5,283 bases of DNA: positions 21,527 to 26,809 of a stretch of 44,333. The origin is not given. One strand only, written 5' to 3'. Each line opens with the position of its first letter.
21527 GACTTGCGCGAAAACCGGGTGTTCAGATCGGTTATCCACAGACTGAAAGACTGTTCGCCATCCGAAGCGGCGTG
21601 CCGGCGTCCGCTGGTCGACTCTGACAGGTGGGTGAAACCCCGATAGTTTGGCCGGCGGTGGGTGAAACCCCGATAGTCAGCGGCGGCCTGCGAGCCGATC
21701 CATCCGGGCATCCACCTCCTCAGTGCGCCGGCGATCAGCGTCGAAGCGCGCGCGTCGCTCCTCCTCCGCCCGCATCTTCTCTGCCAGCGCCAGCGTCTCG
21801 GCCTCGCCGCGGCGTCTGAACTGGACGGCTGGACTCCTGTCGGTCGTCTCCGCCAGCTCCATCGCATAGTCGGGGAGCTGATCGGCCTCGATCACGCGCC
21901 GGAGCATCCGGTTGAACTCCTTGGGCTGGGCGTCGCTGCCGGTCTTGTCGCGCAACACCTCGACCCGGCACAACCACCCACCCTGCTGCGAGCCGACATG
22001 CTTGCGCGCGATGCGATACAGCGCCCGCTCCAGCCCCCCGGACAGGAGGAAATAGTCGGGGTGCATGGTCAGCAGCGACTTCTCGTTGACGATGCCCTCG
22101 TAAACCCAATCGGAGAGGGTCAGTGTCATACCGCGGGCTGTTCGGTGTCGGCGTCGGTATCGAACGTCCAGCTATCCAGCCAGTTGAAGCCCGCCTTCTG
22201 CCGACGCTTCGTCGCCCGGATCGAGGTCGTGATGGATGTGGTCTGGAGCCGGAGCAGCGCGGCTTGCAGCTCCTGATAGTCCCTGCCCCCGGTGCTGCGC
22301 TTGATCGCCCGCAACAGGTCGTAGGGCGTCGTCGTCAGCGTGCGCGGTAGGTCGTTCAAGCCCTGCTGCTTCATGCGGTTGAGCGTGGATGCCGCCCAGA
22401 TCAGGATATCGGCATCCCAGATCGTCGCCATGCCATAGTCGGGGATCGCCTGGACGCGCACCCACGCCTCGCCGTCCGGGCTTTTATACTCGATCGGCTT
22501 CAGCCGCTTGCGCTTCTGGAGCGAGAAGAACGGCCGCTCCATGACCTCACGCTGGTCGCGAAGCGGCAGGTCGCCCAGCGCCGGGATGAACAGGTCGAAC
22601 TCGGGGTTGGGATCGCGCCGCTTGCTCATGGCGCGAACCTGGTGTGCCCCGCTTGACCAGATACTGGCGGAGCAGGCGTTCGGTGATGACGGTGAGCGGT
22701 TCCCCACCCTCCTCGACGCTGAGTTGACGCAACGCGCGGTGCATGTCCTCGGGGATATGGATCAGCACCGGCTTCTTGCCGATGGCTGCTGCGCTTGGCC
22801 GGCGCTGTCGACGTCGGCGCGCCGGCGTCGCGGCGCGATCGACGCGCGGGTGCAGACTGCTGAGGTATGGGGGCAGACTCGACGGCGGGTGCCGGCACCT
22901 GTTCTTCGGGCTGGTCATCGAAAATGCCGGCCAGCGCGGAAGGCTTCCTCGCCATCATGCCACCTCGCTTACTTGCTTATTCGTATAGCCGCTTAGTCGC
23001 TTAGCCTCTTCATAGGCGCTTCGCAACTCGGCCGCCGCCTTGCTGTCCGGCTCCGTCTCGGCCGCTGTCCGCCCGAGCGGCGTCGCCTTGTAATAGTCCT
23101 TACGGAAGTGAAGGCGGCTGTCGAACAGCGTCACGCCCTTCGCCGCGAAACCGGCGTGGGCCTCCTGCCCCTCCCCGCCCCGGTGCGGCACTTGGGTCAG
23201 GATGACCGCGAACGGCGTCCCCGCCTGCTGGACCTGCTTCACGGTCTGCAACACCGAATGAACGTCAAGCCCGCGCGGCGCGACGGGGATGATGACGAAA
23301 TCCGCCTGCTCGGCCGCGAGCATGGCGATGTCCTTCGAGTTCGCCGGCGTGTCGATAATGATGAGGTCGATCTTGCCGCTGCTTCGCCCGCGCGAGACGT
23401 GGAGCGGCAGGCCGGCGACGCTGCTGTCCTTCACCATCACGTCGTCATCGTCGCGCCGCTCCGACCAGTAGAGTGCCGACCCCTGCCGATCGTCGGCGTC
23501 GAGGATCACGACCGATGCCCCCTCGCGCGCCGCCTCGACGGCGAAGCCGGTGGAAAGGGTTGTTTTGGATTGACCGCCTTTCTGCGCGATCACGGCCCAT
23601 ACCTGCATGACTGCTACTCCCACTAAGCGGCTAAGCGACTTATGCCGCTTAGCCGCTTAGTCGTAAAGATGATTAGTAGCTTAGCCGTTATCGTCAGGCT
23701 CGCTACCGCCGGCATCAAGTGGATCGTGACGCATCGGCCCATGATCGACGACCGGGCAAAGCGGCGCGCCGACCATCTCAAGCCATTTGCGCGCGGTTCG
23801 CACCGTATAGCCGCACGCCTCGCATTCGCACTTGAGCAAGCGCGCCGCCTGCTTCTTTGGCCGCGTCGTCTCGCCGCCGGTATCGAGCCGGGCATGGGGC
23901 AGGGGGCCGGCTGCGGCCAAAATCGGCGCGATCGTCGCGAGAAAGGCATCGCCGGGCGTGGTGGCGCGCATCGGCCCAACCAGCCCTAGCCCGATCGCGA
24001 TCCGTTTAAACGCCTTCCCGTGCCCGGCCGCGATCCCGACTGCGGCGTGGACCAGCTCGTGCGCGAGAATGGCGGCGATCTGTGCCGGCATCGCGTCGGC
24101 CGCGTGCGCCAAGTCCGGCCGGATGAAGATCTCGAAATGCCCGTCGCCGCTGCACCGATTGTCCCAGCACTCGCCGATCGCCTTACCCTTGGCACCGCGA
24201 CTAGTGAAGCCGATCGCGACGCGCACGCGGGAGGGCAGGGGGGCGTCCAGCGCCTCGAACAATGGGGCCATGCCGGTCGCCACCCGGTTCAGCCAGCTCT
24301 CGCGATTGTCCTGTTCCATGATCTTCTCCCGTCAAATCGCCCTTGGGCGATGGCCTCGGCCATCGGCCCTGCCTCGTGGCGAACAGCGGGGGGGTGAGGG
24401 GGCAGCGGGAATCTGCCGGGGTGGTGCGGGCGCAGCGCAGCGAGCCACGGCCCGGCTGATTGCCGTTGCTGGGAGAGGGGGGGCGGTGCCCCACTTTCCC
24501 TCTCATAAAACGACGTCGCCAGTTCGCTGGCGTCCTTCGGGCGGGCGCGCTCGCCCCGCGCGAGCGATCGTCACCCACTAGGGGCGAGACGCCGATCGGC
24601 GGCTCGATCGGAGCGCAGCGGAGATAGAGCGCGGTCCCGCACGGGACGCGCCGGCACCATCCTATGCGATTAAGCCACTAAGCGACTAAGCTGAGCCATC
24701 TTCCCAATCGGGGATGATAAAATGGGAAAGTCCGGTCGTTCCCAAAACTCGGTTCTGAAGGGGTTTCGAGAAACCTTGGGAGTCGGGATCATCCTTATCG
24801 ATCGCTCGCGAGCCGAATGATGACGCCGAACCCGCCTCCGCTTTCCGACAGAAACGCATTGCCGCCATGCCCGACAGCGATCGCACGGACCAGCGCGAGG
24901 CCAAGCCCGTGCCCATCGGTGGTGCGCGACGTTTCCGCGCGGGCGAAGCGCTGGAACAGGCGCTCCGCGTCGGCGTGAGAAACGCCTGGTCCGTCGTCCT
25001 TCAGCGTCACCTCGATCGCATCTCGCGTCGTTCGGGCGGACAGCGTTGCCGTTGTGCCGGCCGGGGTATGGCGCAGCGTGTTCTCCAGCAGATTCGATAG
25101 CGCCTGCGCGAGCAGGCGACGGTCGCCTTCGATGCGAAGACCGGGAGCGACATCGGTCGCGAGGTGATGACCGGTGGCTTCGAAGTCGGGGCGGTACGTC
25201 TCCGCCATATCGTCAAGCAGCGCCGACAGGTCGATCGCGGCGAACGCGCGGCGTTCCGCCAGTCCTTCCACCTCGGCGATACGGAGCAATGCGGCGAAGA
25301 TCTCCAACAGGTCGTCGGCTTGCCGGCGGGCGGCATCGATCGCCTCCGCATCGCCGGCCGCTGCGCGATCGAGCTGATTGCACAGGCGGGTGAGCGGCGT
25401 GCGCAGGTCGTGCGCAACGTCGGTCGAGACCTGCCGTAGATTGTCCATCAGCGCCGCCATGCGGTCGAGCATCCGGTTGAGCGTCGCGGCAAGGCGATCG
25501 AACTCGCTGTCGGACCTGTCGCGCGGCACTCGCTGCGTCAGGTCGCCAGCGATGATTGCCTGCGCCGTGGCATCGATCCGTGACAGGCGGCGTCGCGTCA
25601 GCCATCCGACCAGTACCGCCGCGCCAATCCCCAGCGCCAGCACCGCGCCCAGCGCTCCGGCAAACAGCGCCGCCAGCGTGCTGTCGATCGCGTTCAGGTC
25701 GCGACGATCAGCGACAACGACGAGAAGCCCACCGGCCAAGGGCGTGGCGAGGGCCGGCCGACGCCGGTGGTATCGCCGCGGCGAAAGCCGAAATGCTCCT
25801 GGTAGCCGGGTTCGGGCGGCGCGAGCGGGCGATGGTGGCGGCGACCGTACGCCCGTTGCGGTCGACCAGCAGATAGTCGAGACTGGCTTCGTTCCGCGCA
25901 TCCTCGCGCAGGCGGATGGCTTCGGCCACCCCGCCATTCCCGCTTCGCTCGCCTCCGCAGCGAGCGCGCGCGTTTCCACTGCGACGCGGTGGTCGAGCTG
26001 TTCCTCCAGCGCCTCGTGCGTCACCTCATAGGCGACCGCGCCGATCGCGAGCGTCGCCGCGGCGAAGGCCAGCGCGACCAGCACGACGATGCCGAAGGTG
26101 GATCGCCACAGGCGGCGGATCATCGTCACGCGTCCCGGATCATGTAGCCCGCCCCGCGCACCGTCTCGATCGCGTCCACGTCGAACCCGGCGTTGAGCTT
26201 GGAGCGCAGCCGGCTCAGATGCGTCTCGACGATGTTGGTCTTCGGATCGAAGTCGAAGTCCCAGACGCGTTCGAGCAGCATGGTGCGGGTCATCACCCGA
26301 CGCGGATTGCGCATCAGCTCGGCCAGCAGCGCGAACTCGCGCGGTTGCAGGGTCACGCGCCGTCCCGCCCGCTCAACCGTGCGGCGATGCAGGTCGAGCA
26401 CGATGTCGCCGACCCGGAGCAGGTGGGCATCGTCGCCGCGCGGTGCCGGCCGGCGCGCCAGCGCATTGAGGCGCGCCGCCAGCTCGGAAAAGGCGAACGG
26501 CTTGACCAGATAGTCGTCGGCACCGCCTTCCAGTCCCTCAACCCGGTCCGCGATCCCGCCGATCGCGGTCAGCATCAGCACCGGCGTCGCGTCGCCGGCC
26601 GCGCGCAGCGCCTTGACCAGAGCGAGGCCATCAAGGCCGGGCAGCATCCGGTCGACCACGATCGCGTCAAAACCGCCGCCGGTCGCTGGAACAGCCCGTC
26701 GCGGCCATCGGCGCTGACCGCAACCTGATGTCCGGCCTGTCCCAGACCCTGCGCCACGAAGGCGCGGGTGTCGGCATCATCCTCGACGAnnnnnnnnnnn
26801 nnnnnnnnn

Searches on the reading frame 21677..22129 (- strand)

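Call 26: search_protein_families(library=pfam, proteins=[window:21677-22129:-], max_evalue=0.01)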
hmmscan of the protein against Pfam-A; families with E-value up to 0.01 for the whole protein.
window:21677-22129:- (150 aa): 1 family
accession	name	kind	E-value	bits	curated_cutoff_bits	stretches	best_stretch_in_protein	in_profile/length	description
PF10134.15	RPA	-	4.4e-31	108.6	27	1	2-90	141-228/228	Replication initiator protein A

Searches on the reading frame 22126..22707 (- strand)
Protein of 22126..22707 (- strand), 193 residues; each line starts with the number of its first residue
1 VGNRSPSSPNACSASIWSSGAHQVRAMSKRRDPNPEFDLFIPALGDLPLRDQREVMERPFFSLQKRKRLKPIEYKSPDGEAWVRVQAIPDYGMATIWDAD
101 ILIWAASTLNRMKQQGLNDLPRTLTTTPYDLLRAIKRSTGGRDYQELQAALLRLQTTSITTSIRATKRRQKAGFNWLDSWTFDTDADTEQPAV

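Call 26: search_protein_families(library=pfam, proteins=[window:22126-22707:-], max_evalue=0.01)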
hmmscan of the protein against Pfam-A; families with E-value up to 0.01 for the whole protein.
window:22126-22707:- (193 aa): 2 families
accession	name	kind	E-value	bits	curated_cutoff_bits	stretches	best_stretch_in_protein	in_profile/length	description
PF10134.15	RPA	-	1.3e-40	139.8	27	1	50-186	1-133/228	Replication initiator protein A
PF01051.27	Rep3_N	-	0.0061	17.4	22.4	1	98-185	19-94/141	Initiator Replication protein, WH1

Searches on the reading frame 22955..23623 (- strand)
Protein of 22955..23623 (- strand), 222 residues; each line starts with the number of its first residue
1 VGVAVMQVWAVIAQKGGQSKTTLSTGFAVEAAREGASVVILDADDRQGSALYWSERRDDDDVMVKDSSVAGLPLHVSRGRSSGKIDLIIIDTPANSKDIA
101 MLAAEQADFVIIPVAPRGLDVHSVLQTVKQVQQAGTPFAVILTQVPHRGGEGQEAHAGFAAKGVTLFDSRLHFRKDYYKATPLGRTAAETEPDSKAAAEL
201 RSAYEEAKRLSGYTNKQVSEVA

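Call 26: search_protein_families(library=pfam, proteins=[window:22955-23623:-], max_evalue=0.01)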
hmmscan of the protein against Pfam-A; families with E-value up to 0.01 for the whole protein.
window:22955-23623:- (222 aa): 5 families
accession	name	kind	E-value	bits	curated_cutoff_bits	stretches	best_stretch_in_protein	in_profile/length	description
PF13614.12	AAA_31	-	3.3e-11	43.9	27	2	6-49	1-44/177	AAA domain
PF09140.17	MipZ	-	2.7e-09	37.2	20.7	1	13-121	7-136/262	ATPase MipZ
PF10609.15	ParA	-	2.2e-08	34.3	27.1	1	5-44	2-41/246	NUBPL iron-transfer P-loop NTPase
PF01656.29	CbiA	-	3.2e-08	34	25.4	1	10-148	2-86/125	CobQ/CobB/MinD/ParA nucleotide binding domain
PF07015.17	VirC1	-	1.5e-05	24.9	24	1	6-184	1-189/231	VirC1 protein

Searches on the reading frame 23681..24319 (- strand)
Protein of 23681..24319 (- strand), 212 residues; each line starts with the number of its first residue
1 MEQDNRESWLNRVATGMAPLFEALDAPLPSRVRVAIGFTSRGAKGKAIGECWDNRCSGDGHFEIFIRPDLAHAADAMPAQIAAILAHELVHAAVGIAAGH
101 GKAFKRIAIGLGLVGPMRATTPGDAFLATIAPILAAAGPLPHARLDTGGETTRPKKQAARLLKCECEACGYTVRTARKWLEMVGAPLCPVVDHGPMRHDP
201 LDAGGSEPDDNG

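Call 26: search_protein_families(library=pfam, proteins=[window:23681-24319:-], max_evalue=0.01)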
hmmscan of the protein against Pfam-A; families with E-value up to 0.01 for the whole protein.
window:23681-24319:- (212 aa): 1 family
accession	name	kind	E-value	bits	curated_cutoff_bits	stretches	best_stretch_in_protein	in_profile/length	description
PF10263.15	SprT-like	-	0.00037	20.8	25.6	1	44-108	29-92/108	SprT-like family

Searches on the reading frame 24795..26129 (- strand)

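Call 26: search_protein_families(library=pfam, proteins=[window:24795-26129:-], max_evalue=0.01)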
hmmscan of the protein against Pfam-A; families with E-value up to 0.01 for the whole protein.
window:24795-26129:- (444 aa): 4 families
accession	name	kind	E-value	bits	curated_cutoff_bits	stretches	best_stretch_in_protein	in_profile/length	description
PF02518.31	HATPase_c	-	1.6e-22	80.5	26.4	1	335-441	1-108/111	Histidine kinase-, DNA gyrase B-, and HSP90-like ATPase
PF00672.30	HAMP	-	2e-07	31.7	25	1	174-224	2-51/53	HAMP domain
PF00512.31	HisKA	-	6.1e-07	29.8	26.9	1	231-288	2-64/66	His Kinase A (phospho-acceptor) domain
PF13581.12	HATPase_c_2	-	0.00043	20.7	27.4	1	343-418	39-109/127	Histidine kinase-like ATPase domain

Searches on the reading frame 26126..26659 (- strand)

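Call 26: search_protein_families(library=pfam, proteins=[window:26126-26659:-], max_evalue=0.01)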
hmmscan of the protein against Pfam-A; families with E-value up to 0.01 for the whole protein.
window:26126-26659:- (177 aa): 2 families
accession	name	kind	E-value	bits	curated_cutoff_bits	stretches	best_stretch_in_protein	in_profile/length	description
PF00486.34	Trans_reg_C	-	1.5e-25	89.5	26.2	1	99-173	1-76/77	Transcriptional regulatory protein, C terminal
PF00072.30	Response_reg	-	9.8e-14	51.9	30.2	1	2-64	48-110/111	Response regulator receiver domain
